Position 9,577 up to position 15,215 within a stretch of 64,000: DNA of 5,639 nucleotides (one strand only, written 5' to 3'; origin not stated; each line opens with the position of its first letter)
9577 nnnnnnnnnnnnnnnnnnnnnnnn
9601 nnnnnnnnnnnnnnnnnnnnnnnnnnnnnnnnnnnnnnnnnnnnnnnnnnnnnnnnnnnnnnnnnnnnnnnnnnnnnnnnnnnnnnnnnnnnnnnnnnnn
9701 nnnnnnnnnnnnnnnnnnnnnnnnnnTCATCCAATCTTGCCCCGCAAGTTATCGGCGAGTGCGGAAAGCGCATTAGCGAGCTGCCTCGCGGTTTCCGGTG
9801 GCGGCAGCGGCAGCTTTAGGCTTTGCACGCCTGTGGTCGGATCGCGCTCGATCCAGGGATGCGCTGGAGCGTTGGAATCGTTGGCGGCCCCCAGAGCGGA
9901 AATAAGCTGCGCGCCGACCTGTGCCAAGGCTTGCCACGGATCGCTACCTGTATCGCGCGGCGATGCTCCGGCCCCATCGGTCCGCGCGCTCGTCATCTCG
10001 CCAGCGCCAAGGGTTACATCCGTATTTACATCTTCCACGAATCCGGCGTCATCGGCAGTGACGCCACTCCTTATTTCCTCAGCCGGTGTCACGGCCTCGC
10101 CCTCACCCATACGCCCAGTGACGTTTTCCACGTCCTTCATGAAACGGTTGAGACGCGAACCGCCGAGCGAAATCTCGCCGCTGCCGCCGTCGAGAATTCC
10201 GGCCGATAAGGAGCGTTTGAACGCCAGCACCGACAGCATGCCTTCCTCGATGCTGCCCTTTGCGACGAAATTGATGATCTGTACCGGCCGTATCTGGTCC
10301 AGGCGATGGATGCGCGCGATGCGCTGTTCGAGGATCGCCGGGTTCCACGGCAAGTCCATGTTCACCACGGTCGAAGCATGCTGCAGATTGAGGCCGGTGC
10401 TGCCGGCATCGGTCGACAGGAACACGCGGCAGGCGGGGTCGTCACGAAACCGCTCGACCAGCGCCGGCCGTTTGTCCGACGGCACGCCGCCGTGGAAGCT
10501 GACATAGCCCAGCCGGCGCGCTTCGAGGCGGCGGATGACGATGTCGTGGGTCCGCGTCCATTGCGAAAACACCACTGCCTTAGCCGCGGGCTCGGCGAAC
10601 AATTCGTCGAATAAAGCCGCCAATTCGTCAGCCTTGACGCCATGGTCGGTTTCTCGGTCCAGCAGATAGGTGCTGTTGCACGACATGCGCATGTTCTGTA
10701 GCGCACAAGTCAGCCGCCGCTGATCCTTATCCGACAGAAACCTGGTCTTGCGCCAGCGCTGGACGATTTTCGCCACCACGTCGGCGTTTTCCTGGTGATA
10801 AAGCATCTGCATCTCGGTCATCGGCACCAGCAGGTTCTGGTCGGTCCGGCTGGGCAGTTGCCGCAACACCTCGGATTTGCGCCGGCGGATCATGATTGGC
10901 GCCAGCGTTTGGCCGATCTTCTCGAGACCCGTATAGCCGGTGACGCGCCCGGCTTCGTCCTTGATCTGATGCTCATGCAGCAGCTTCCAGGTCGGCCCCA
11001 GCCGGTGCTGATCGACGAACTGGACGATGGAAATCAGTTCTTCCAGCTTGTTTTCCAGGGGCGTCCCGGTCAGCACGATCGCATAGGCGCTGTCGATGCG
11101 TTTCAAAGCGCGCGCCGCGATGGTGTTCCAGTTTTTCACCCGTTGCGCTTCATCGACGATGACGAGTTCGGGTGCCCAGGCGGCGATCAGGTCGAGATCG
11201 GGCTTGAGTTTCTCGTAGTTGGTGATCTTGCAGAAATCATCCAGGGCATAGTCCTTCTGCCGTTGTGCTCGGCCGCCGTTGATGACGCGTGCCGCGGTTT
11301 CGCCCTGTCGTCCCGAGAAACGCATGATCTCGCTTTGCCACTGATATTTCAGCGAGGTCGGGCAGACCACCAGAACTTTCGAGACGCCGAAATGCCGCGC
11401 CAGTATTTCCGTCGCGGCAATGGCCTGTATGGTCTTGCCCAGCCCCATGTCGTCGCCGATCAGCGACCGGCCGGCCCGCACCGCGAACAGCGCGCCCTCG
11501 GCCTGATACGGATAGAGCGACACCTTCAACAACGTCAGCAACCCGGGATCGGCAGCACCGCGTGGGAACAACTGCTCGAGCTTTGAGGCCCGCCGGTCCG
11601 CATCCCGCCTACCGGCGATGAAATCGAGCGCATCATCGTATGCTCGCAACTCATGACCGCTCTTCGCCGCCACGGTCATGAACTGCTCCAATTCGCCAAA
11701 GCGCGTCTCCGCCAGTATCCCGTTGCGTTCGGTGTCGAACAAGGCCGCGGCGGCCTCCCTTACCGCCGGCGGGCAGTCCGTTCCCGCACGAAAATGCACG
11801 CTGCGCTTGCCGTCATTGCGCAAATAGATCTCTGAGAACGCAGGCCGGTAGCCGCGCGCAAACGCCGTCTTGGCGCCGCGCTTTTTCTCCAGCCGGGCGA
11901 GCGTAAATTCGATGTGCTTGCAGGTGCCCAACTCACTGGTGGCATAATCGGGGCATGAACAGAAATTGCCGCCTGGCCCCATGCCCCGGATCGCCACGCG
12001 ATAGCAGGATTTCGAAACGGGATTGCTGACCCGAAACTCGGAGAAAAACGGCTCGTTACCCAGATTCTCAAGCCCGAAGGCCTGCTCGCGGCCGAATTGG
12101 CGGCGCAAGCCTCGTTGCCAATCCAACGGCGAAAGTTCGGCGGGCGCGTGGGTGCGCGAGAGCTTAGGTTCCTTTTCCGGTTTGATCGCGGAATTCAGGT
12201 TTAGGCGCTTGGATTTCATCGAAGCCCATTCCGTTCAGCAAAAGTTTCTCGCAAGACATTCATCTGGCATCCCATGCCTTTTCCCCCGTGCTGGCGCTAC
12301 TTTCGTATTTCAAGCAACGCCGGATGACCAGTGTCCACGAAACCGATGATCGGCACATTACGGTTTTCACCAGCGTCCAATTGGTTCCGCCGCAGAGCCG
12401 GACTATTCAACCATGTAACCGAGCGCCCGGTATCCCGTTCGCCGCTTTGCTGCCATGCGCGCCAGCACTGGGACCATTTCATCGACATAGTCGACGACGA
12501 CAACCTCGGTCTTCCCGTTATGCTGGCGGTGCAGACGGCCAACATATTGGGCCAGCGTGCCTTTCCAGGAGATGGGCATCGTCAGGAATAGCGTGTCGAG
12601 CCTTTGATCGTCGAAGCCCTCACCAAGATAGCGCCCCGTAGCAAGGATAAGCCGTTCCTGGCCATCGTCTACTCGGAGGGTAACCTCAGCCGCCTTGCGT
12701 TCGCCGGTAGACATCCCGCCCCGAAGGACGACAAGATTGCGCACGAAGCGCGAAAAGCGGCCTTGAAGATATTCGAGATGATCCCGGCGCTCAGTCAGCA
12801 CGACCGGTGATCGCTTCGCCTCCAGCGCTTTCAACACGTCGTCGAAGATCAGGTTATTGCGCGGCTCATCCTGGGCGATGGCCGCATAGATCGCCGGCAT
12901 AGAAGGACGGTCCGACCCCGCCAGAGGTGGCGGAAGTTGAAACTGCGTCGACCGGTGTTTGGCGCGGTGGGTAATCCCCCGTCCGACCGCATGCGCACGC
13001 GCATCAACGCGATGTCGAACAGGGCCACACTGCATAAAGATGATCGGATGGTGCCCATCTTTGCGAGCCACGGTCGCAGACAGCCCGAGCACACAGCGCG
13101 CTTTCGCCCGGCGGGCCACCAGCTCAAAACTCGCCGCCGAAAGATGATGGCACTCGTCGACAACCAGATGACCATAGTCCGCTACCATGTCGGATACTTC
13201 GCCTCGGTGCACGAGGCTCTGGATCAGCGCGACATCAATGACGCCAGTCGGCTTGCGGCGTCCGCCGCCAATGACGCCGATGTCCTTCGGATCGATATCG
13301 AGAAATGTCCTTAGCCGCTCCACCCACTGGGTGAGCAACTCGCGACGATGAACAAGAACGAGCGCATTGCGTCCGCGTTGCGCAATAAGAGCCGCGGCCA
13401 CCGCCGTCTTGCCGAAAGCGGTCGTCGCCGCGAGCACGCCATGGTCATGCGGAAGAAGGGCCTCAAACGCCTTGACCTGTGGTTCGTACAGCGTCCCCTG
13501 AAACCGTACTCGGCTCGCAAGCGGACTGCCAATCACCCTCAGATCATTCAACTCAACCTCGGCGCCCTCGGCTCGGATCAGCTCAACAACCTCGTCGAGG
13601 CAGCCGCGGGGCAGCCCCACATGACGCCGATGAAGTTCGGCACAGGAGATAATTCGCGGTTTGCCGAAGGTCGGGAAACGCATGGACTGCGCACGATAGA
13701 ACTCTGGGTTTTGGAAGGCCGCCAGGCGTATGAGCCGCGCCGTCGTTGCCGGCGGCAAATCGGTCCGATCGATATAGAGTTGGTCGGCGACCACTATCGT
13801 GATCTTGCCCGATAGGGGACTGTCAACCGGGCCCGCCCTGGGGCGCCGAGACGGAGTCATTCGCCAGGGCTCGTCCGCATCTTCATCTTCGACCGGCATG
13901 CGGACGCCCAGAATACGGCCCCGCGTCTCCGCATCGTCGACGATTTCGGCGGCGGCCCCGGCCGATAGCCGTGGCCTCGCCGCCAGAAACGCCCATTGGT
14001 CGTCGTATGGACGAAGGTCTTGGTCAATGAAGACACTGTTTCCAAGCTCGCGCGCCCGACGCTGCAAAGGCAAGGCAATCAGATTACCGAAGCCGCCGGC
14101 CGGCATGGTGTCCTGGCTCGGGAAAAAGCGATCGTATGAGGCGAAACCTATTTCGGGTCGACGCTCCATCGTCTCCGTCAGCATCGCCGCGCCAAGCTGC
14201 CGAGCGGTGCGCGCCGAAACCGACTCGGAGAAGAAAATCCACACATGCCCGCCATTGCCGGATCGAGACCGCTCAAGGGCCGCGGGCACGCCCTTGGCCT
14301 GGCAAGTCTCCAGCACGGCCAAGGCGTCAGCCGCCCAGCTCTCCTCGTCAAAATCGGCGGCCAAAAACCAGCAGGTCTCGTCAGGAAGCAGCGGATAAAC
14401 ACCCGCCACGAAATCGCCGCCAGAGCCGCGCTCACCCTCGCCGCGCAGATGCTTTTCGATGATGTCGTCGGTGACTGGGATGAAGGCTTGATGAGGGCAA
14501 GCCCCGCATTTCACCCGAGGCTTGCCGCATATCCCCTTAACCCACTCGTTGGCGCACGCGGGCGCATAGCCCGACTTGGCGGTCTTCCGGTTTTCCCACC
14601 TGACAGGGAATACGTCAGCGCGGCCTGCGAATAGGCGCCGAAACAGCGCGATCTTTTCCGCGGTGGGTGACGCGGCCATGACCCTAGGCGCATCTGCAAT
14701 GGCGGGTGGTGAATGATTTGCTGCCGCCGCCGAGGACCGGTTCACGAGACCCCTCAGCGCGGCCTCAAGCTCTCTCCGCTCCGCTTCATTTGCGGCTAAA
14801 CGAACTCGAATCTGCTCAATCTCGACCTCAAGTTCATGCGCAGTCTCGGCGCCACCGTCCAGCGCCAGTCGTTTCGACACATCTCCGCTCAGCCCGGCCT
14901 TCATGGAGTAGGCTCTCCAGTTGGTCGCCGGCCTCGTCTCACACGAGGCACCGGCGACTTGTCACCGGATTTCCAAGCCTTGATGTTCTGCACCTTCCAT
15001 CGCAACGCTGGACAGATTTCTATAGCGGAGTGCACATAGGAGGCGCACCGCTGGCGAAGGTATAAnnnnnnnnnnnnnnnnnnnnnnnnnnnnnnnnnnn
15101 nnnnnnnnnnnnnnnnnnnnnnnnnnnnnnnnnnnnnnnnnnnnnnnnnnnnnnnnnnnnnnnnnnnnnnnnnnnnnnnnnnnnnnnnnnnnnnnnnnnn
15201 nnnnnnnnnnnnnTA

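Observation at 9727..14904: AEP primase-helicase plus SWIM/SNF2 ATPase gene pair: candidate uncharacterised nucleic-acid conflict (defence) system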

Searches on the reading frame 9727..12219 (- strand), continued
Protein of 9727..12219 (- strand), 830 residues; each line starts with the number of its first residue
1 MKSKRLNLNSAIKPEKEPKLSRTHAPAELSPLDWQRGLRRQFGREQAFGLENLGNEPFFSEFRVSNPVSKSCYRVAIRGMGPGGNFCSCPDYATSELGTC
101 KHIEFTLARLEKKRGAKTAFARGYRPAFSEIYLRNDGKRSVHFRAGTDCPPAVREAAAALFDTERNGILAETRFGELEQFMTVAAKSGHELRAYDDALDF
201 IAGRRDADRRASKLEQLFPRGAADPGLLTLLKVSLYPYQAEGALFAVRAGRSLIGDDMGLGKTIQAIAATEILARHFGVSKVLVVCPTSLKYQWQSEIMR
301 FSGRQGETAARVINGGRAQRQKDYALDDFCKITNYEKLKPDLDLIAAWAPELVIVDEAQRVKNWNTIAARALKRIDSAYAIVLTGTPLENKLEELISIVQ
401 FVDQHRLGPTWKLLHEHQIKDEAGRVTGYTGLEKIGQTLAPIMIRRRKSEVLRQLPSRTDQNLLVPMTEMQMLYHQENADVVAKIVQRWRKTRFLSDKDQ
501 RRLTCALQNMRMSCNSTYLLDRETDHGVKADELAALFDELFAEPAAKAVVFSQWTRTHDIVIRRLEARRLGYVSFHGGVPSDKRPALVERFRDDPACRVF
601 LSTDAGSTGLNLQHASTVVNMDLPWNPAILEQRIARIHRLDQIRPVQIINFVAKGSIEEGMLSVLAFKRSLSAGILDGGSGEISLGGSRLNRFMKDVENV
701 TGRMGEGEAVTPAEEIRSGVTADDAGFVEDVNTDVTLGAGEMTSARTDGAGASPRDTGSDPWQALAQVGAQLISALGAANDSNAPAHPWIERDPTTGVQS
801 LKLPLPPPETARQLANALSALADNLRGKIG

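Call 62: search_protein_families(library=pfam, proteins=[L090:5484-5888:+, L132:2482-2895:+, L094:1544-2056:+, L156:3596-4231:+, L095:1953-2696:+, L130:9790-11520:+, L134:3848-5188:-, L090:8941-10011:+, L095:4742-5614:-, L095:9483-10193:+], max_evalue=0.001)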
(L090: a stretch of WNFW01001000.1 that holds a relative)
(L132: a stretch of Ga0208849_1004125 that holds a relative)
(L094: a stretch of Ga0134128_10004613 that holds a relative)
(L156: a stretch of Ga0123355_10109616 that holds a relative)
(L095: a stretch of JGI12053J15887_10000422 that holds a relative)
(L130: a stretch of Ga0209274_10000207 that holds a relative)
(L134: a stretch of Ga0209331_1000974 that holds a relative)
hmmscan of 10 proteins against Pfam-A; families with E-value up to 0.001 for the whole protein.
L090:5484-5888:+ (134 aa): 2 families
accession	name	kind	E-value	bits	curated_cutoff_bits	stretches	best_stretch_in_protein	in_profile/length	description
PF01850.27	PIN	-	1e-18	68.5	23.6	1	3-118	1-113/120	PIN domain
PF13470.12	PIN_3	-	0.00053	21.2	27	1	2-116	1-113/115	PIN domain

L132:2482-2895:+ (137 aa): 1 family
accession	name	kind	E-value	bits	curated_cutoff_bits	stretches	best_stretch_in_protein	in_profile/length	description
PF01402.27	RHH_1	-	7e-08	32.6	20.5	1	60-97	2-39/39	Ribbon-helix-helix protein, copG family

L094:1544-2056:+ (170 aa): 4 families
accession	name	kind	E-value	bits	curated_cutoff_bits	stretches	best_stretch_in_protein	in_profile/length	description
PF00583.31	Acetyltransf_1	-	7.3e-09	36.4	20.7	1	90-145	58-113/116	Acetyltransferase (GNAT) family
PF13508.13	Acetyltransf_7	-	2.2e-07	31.6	27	1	93-145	31-79/84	Acetyltransferase (GNAT) domain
PF08445.16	FR47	-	2.4e-06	27.9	22.1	1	91-145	21-74/86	FR47-like protein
PF13673.13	Acetyltransf_10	-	3.5e-05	24.2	23.6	1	94-146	54-105/128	Acetyltransferase (GNAT) domain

L156:3596-4231:+ (211 aa): 0 families

L095:1953-2696:+ (247 aa): 6 families
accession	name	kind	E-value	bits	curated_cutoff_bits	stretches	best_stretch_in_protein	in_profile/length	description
PF02798.26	GST_N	-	6.3e-09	36.5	20.9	1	51-111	13-75/76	Glutathione S-transferase, N-terminal domain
PF13417.12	GST_N_3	-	1.3e-08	35.5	22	1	54-113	12-70/75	Glutathione S-transferase, N-terminal domain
PF13409.12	GST_N_2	-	1.5e-07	32.3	25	1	54-112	7-69/70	Glutathione S-transferase, N-terminal domain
PF13410.11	GST_C_2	-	1.3e-05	25.6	24.9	1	162-223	3-69/69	Glutathione S-transferase, C-terminal domain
PF14497.11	GST_C_3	-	0.00039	21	21.6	1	160-230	21-97/104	Glutathione S-transferase, C-terminal domain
PF00043.30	GST_C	-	0.00079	20.1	20.7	0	160-228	21-93/93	Glutathione S-transferase, C-terminal domain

L130:9790-11520:+ (576 aa): 6 families
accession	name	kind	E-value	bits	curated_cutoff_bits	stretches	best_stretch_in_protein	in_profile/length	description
PF13561.12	adh_short_C2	-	1.3e-59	202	27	1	345-575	2-236/236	Enoyl-(Acyl carrier protein) reductase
PF00106.31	adh_short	-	4.4e-44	150.8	26.6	1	338-516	1-187/195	short chain dehydrogenase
PF08659.16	KR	-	2.6e-07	31.2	22.6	1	341-488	4-159/180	KR domain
PF01370.27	Epimerase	-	2.9e-06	27.3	20.9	1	341-529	2-195/240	NAD dependent epimerase/dehydratase family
PF14520.12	HHH_5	-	0.0002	22.2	27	1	347-384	8-44/57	Helix-hairpin-helix domain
PF23441.1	SDR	-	0.00029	20.8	27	1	451-574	136-255/258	SDR-like rossmann domain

L134:3848-5188:- (446 aa): 0 families

L090:8941-10011:+ (356 aa): 4 families
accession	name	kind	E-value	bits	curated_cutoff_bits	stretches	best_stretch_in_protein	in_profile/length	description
PF13561.12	adh_short_C2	-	1.8e-47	162.3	27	1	112-351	1-234/236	Enoyl-(Acyl carrier protein) reductase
PF00106.31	adh_short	-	7.7e-42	143.4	26.6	1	107-293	2-187/195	short chain dehydrogenase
PF08659.16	KR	-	4.9e-11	43.3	22.6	1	107-225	2-123/180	KR domain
PF02826.25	2-Hacid_dh_C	-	0.00077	19.3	25.1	0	75-143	7-73/178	D-isomer specific 2-hydroxyacid dehydrogenase, NAD binding domain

L095:4742-5614:- (290 aa): 7 families
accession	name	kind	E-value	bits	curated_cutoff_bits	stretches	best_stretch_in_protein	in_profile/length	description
PF13561.12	adh_short_C2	-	1.9e-52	178.6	27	1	40-269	3-234/236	Enoyl-(Acyl carrier protein) reductase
PF00106.31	adh_short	-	6e-43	147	26.6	1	32-218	1-187/195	short chain dehydrogenase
PF08659.16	KR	-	2.5e-13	50.8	22.6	1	34-176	3-150/180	KR domain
PF23441.1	SDR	-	6.3e-07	29.5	27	1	27-269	3-254/258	SDR-like rossmann domain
PF01370.27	Epimerase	-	6.8e-07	29.4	20.9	1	34-180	1-124/240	NAD dependent epimerase/dehydratase family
PF03435.24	Sacchrp_dh_NADP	-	7.6e-06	26.7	25.1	1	39-136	5-100/129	Saccharopine dehydrogenase NADP binding domain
PF16363.11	GDP_Man_Dehyd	-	1.2e-05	25.4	27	1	36-179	2-137/332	GDP-mannose 4,6 dehydratase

L095:9483-10193:+ (236 aa): 5 families
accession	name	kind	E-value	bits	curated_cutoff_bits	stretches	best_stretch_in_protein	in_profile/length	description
PF02798.26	GST_N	-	5.8e-15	55.8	20.9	1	23-100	3-75/76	Glutathione S-transferase, N-terminal domain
PF13409.12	GST_N_2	-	4.2e-13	50.1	25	1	31-101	3-69/70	Glutathione S-transferase, N-terminal domain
PF13417.12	GST_N_3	-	5.8e-10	39.8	22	1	25-103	1-71/75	Glutathione S-transferase, N-terminal domain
PF00043.30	GST_C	-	9.9e-07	29.4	20.7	1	153-224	25-93/93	Glutathione S-transferase, C-terminal domain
PF13410.11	GST_C_2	-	6.9e-06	26.5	24.9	1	153-219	5-69/69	Glutathione S-transferase, C-terminal domain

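Call 88: search_protein_families(library=phrogs, proteins=[window:9727-12219:-], max_evalue=0.00001)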
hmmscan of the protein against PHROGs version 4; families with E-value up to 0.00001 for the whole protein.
window:9727-12219:- (830 aa): 8 families
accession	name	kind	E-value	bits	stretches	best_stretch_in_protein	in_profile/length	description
phrog_62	-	DNA, RNA and nucleotide metabolism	4.7e-99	333.7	1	212-689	682-1146/1881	DNA helicase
phrog_29996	-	unknown function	2.3e-48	165.9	1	232-680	721-1168/1189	-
phrog_23807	-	unknown function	2.7e-32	112.5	2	546-659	530-652/1053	-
phrog_16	-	DNA, RNA and nucleotide metabolism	1.3e-18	67.6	1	230-654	268-601/986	DNA helicase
phrog_26785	-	unknown function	6.7e-14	51.8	1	597-653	786-843/1087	-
phrog_1685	-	unknown function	5e-13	48.2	1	596-678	1467-1551/2278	-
phrog_21391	-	DNA, RNA and nucleotide metabolism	2.3e-12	45.9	1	542-642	1356-1456/2021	DNA helicase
phrog_11801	-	other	4.8e-10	38.2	1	233-301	865-933/2269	DNA methyltransferase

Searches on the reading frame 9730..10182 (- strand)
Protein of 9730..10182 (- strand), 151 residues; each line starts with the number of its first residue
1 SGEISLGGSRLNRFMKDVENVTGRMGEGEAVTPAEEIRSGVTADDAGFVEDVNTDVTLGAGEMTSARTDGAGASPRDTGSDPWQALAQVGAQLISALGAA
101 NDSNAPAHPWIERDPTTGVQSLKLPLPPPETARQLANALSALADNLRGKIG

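Call 79: search_protein_families(library=pfam, proteins=[window:9730-10182:-], max_evalue=5)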
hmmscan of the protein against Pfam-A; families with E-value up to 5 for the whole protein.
window:9730-10182:- (151 aa): 0 families

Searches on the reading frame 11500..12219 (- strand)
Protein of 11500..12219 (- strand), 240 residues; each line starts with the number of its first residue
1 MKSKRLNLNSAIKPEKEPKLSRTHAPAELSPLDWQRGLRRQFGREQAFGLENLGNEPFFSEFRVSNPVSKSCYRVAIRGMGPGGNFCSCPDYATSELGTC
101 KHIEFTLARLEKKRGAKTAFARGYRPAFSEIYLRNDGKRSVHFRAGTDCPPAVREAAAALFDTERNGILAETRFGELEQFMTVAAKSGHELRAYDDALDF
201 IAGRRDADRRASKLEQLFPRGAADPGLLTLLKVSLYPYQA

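Call 79: search_protein_families(library=pfam, proteins=[window:11500-12219:-], max_evalue=5)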
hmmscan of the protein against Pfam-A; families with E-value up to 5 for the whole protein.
window:11500-12219:- (240 aa): 1 family
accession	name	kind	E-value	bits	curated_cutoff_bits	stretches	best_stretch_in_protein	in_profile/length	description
PF04434.22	SWIM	-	0.16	12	19.6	1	81-105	9-32/38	SWIM zinc finger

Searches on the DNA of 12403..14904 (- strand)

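Call 73: search_dna_similar(query=L172:8863-11223:+, collection=ecoli_genomes, mode=near, max_rows=8)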
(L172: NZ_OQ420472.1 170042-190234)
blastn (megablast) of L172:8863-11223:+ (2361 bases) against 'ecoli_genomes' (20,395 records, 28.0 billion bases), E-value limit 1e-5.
Records with a match: 1734; places in all: 1872; records where one place covers at least 80% of the query: 685.
Genomes with a match: 1730 of 5426; with a place that covers at least 80% of the query: 684. Places per genome that has any: lowest 1, median 1, highest 3. On chromosomes: 1863 places; on plasmids: 9.
Best place of each record, by identity: >=99% 488; 95-99% 219; 90-95% 106; 80-90% 919; 60-80% 2.
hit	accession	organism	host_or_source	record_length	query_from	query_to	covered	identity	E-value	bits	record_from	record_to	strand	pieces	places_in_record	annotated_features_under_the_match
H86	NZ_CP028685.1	Escherichia coli strain 111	cattle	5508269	1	2361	100%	100.0%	0e+0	4372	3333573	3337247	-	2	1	TOTE conflict system archaeo-eukaryotic primase domain-containing ... | IS3 family transposase | helicase | AL1L pseudoknot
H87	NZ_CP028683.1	Escherichia coli strain 112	cattle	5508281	1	2361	100%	100.0%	0e+0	4372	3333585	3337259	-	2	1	TOTE conflict system archaeo-eukaryotic primase domain-containing ... | IS3 family transposase | helicase | AL1L pseudoknot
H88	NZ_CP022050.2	Escherichia coli O157 strain FDAARGOS_293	Homo sapiens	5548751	1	2361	100%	100.0%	0e+0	4367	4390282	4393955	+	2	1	DEAD/DEAH box helicase family protein | IS3-like element IS1203 family transposase | TOTE conflict system archaeo-eukaryotic primase domain-containing ... | AL1L pseudoknot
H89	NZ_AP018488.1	Escherichia coli O157:H7 strain PV15-279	Homo sapiens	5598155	1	2361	100%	100.0%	0e+0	4361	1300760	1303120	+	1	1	TOTE conflict system archaeo-eukaryotic primase domain-containing ...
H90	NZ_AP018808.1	Escherichia coli strain E2865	Bos taurus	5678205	1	2361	100%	100.0%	0e+0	4361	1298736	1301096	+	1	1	TOTE conflict system archaeo-eukaryotic primase domain-containing ...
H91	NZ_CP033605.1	Escherichia coli O157:H7 strain TR01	Cattle carcass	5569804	1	2361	100%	100.0%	0e+0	4361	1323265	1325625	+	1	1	TOTE conflict system archaeo-eukaryotic primase domain-containing ...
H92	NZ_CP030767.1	Escherichia coli strain 2017C-4109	missing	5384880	1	2361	100%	100.0%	0e+0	4361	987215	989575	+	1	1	TOTE conflict system archaeo-eukaryotic primase domain-containing ...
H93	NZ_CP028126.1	Escherichia coli O26 str. RM10386 strain RM10386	Bos taurus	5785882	1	2361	100%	100.0%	0e+0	4361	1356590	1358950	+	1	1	TOTE conflict system archaeo-eukaryotic primase domain-containing ...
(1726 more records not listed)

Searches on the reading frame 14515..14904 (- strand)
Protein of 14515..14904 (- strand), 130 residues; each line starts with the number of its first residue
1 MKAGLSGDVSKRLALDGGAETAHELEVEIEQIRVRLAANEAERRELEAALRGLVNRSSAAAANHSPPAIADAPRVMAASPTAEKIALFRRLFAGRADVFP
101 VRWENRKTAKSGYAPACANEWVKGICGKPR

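Call 79: search_protein_families(library=pfam, proteins=[window:14515-14904:-], max_evalue=5)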
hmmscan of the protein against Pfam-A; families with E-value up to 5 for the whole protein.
window:14515-14904:- (130 aa): 2 families
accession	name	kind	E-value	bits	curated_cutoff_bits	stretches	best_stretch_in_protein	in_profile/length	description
PF22548.2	AEP-TOTE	-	9.7e-16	58.5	27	1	83-130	1-47/230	TOTE conflict system, Archaeo-Eukaryotic Primase domain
PF14389.11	Lzipper-MIP1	-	0.031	15.1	32.2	1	21-60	5-44/84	Leucine-zipper of ternary complex factor MIP1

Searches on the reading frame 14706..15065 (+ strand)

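Call 103: search_protein_families(library=pfam, proteins=[window:14706-15065:+], max_evalue=1)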
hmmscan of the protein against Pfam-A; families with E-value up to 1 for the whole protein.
window:14706-15065:+ (119 aa): 1 family
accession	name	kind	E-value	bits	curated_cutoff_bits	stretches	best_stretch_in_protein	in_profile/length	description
PF03957.18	Jun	-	0.072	13.4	26.7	1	26-79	121-174/232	Jun-like transcription factor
